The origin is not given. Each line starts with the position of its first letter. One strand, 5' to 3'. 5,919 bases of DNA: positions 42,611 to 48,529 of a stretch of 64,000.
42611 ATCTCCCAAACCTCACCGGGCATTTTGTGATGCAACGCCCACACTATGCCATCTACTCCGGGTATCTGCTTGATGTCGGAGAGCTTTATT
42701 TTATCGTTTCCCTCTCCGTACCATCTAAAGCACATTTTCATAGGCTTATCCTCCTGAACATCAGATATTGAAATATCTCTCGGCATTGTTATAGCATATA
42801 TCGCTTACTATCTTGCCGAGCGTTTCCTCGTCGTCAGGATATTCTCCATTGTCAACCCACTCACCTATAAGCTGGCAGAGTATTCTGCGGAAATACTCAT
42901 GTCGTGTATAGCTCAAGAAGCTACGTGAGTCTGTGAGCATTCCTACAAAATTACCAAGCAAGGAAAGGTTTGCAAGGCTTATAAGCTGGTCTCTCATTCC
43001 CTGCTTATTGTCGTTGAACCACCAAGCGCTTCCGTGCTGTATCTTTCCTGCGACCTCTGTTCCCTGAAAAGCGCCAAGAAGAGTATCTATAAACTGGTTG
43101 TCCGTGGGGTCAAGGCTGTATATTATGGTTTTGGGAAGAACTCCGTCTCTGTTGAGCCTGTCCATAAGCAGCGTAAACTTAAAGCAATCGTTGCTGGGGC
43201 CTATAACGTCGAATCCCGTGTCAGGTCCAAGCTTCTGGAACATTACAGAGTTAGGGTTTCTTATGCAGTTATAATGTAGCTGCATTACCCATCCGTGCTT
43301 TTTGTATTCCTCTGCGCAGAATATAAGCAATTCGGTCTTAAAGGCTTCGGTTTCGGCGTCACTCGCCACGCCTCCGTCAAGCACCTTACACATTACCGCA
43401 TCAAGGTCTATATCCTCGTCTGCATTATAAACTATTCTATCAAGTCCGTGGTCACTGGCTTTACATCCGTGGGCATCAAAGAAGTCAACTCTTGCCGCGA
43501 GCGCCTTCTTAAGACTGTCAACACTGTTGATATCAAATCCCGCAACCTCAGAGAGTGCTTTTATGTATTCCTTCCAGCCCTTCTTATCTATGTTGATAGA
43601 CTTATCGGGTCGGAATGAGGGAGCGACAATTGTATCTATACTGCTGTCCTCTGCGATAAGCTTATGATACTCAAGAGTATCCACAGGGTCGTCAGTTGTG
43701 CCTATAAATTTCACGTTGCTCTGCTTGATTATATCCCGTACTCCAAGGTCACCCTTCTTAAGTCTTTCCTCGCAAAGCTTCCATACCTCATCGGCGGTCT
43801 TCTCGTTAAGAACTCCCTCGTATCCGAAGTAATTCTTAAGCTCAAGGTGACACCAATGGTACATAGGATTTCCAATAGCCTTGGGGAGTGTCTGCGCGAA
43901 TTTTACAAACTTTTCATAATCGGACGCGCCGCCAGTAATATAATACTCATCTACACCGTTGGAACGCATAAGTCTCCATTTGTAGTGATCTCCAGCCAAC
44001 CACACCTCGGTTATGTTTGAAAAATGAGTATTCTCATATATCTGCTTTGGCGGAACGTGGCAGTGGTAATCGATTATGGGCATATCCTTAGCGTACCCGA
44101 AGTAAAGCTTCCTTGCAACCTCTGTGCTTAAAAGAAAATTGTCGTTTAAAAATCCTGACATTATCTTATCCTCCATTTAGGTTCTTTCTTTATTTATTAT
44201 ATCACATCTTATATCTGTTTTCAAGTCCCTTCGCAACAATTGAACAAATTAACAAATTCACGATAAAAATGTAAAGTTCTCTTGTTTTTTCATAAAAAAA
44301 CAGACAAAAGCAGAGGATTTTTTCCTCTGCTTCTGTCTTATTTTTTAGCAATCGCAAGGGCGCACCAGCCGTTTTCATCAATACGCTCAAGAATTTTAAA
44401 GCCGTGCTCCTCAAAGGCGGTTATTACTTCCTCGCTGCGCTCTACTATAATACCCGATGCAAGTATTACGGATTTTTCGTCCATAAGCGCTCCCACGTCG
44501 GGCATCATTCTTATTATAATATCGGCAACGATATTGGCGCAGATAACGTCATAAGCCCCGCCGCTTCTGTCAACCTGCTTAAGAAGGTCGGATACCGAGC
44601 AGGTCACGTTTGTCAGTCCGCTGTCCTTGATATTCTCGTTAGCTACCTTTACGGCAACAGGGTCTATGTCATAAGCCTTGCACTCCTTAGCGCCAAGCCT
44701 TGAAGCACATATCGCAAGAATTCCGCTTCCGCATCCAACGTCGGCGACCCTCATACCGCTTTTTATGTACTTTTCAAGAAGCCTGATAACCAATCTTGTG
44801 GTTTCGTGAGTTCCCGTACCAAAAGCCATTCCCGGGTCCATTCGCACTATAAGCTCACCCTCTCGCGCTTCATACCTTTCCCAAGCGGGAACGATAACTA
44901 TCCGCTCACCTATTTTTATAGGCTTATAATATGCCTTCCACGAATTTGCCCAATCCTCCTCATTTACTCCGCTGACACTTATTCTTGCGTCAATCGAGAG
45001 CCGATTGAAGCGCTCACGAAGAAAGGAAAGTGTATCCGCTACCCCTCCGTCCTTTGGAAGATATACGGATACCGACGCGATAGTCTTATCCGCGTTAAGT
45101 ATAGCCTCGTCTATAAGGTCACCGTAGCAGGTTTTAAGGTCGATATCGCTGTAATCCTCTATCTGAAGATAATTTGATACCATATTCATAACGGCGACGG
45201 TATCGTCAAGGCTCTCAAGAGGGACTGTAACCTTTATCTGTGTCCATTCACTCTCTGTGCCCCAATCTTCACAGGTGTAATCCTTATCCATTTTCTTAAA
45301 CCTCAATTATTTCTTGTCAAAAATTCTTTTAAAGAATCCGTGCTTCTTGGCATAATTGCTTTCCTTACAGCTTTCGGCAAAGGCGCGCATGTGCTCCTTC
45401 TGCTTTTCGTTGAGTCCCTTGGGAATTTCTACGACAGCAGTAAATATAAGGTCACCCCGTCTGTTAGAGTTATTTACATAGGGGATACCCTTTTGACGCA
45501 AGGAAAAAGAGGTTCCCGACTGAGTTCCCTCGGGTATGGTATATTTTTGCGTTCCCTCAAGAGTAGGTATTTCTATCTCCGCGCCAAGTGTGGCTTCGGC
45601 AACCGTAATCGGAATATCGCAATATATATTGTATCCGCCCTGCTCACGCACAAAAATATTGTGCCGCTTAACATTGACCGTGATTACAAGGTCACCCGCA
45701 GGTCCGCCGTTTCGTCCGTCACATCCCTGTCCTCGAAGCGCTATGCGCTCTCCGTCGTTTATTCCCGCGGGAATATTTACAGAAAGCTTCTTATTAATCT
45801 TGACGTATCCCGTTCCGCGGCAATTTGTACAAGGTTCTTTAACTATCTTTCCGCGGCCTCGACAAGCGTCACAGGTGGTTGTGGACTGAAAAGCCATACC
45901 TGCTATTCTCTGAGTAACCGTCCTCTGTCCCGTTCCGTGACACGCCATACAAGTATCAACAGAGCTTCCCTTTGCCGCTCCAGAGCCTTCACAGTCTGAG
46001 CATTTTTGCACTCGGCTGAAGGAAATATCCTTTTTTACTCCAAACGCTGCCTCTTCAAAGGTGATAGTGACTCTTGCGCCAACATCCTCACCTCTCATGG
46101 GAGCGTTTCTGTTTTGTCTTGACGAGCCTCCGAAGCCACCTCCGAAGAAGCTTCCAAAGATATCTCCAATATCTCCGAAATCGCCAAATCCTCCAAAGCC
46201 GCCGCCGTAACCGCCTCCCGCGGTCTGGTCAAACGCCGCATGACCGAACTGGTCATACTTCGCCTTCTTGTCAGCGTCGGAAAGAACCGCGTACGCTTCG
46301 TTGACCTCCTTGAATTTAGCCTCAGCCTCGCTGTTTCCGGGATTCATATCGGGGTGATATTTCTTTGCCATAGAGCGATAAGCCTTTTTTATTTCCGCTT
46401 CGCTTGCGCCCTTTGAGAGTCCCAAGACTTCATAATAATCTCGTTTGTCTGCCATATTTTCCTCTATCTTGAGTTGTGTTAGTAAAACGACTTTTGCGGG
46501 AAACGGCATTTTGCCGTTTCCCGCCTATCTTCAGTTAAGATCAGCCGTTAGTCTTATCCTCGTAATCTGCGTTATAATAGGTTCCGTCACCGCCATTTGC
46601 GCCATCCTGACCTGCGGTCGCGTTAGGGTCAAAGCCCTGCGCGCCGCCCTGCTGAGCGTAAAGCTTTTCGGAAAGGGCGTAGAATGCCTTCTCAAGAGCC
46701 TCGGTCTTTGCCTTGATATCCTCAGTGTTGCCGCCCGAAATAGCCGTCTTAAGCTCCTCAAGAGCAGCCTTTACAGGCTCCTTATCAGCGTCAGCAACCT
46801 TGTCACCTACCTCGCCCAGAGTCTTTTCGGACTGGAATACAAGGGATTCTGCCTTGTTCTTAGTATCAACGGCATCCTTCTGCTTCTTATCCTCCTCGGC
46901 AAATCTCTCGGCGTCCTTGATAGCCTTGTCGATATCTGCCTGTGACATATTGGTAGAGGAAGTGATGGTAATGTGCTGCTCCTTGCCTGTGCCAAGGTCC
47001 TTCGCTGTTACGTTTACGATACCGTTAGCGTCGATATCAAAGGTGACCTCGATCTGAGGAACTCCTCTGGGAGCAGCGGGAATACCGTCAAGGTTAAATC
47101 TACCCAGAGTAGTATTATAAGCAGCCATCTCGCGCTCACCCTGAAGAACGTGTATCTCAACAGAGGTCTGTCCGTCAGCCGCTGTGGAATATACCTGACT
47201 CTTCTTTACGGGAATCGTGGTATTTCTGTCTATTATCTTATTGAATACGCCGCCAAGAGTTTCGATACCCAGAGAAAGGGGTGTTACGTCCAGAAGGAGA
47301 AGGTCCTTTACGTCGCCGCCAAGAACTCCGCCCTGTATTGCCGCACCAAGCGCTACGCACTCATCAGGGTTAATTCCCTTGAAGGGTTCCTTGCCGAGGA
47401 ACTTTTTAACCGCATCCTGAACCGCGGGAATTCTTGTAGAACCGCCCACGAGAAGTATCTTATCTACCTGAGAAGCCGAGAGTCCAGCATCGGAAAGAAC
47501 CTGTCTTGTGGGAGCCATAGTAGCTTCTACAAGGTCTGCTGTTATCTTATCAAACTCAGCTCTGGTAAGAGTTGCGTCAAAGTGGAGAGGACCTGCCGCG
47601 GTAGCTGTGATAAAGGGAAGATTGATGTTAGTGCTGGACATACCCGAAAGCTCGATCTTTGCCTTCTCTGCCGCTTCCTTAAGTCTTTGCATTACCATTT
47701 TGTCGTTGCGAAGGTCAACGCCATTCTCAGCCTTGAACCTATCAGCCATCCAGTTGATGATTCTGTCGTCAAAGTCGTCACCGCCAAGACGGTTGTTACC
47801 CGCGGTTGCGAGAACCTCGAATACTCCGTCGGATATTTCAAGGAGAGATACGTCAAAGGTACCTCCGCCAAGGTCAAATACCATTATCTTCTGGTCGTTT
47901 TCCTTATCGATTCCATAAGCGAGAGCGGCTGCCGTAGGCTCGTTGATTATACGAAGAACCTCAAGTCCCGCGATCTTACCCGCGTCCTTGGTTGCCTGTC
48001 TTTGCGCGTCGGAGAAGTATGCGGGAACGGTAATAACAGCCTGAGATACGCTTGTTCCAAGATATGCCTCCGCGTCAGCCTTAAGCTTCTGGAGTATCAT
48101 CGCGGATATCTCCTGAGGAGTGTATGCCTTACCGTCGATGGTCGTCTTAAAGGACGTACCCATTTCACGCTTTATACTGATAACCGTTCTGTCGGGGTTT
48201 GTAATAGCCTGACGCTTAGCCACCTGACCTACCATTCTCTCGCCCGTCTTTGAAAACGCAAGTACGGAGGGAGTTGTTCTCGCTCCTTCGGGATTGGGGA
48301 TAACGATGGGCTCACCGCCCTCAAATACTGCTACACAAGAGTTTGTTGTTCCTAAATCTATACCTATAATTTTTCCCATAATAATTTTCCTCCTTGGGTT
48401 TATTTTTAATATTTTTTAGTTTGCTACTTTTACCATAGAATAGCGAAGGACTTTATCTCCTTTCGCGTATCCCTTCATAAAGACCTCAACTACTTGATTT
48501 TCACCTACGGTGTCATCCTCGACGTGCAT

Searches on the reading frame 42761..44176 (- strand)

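Call 50: search_protein_families(library=pfam, proteins=[window:42761-44176:-], max_evalue=0.000001)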
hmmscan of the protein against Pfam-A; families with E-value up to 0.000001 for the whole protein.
window:42761-44176:- (471 aa): 1 family
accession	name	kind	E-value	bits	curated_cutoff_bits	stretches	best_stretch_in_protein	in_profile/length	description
PF02614.20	UxaC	-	9.4e-202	671.3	25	1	6-469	1-464/464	Glucuronate isomerase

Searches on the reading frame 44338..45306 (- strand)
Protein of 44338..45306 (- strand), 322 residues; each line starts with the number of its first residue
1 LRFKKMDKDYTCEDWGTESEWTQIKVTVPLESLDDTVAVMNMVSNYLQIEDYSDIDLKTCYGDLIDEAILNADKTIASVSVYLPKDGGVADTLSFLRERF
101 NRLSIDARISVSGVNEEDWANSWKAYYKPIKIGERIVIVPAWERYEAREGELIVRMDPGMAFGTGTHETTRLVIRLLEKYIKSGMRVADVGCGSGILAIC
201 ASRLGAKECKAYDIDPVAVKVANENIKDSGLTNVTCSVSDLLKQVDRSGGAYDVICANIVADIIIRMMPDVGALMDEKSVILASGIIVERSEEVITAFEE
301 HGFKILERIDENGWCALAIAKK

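Call 50: search_protein_families(library=pfam, proteins=[window:44338-45306:-], max_evalue=0.000001)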
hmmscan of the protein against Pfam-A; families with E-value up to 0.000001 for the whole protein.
window:44338-45306:- (322 aa): 8 families
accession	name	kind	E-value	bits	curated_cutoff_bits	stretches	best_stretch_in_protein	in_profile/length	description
PF06325.19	PrmA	-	4.6e-80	269.7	22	1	20-321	1-295/296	Ribosomal protein L11 methyltransferase (PrmA)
PF05175.20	MTS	-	3.6e-12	46.7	23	1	154-258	4-105/170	Methyltransferase small domain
PF13847.12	Methyltransf_31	-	1.8e-11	44.4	27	1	181-267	1-86/145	Methyltransferase domain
PF13649.12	Methyltransf_25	-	2.6e-09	38.1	27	1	187-259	1-72/97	Methyltransferase domain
PF01135.25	PCMT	-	1.1e-08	35.6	20.3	1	173-262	65-153/210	Protein-L-isoaspartate(D-aspartate) O-methyltransferase (PCMT)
PF13489.12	Methyltransf_23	-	4.2e-08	33.5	27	1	170-260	10-90/164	Methyltransferase domain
PF12847.13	Methyltransf_18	-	1.2e-07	32.3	27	1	176-306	7-136/151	Methyltransferase domain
PF08241.18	Methyltransf_11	-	7.3e-07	30.2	21.2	0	189-277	2-82/95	Methyltransferase domain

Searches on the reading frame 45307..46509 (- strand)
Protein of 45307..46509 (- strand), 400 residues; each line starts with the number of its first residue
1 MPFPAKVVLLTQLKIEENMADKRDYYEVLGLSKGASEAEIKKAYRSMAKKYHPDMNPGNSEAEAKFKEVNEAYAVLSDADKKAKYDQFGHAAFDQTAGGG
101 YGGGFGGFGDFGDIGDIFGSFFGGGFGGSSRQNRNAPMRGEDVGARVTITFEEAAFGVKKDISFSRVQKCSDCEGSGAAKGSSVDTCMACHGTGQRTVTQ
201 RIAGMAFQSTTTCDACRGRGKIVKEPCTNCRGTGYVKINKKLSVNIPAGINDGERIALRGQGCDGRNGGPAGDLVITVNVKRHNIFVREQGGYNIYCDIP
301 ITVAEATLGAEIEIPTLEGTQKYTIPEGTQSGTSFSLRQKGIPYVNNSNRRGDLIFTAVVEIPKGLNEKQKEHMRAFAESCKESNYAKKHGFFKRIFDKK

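Call 50: search_protein_families(library=pfam, proteins=[window:45307-46509:-], max_evalue=0.000001)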
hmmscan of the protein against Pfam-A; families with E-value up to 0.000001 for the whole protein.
window:45307-46509:- (400 aa): 3 families
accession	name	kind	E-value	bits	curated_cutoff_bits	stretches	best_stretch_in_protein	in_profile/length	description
PF01556.23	DnaJ_C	-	7e-47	159.7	26.6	1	145-363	3-152/152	DnaJ C terminal domain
PF00226.36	DnaJ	-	4.2e-28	97.7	27.8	1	24-86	1-63/63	DnaJ domain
PF00684.25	DnaJ_CXXCXGXG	-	1.2e-16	61.2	32.7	1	170-234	1-65/65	DnaJ central domain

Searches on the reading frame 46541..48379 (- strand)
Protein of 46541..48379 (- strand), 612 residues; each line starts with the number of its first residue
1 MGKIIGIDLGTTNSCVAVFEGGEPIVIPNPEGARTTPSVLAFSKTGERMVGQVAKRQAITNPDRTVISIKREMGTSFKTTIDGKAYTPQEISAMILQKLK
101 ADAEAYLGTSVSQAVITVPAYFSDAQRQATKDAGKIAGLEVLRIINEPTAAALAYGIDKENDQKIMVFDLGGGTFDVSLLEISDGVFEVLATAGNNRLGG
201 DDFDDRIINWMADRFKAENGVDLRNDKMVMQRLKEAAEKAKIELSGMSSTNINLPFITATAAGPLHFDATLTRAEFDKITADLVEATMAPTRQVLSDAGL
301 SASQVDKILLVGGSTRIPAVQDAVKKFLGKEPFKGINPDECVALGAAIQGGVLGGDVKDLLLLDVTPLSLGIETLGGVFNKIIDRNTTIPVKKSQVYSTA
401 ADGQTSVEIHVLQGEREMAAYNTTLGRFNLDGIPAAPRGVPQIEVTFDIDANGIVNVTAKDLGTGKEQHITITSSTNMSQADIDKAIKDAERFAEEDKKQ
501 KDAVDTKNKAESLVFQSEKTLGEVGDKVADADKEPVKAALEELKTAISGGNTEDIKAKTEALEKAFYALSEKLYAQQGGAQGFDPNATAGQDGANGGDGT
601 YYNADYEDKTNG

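Call 50: search_protein_families(library=pfam, proteins=[window:46541-48379:-], max_evalue=0.000001)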
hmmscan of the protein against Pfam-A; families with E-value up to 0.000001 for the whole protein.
window:46541-48379:- (612 aa): 2 families
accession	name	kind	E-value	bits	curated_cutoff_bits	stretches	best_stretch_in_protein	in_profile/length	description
PF00012.26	HSP70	-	3.5e-248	825.2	20.6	2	79-574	101-598/599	Hsp70 protein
PF06723.19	MreB_Mbl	-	1.2e-22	80.7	27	1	4-347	3-316/327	MreB/Mbl protein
